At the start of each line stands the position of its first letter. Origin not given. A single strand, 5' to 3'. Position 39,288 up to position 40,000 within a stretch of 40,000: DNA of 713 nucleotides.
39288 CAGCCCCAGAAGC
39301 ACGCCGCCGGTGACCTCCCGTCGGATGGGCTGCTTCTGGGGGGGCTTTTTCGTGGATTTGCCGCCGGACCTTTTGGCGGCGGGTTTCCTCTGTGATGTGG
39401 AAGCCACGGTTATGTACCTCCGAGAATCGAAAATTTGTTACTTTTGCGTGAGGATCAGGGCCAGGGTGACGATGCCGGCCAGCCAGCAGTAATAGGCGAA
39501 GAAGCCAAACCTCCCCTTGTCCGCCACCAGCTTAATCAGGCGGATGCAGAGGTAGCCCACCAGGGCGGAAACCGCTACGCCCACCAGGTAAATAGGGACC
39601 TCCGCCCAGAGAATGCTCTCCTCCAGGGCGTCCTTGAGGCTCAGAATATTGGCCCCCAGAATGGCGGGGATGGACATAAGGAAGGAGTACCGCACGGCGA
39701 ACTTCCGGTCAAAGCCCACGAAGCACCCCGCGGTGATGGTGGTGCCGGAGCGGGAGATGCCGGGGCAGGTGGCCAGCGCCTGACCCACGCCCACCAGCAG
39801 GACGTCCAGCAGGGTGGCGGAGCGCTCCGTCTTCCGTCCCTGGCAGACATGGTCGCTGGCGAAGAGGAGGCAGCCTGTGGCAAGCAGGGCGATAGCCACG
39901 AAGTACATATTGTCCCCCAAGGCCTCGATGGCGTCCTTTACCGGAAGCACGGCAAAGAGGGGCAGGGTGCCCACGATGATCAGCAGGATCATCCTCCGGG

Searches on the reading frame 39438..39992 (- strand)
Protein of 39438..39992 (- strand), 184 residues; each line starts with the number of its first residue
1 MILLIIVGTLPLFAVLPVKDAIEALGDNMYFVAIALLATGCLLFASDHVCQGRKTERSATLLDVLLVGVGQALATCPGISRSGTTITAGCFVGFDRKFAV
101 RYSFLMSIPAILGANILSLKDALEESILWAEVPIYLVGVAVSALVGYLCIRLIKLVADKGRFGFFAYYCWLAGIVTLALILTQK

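Call 93: search_protein_families(library=pfam, proteins=[window:39438-39992:-], max_evalue=0.001)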
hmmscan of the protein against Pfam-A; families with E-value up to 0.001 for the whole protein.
window:39438-39992:- (184 aa): 1 family
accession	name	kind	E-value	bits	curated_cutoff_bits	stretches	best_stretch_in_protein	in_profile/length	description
PF02673.24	BacA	-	8e-46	157.2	33.4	1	1-175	84-257/257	Bacitracin resistance protein BacA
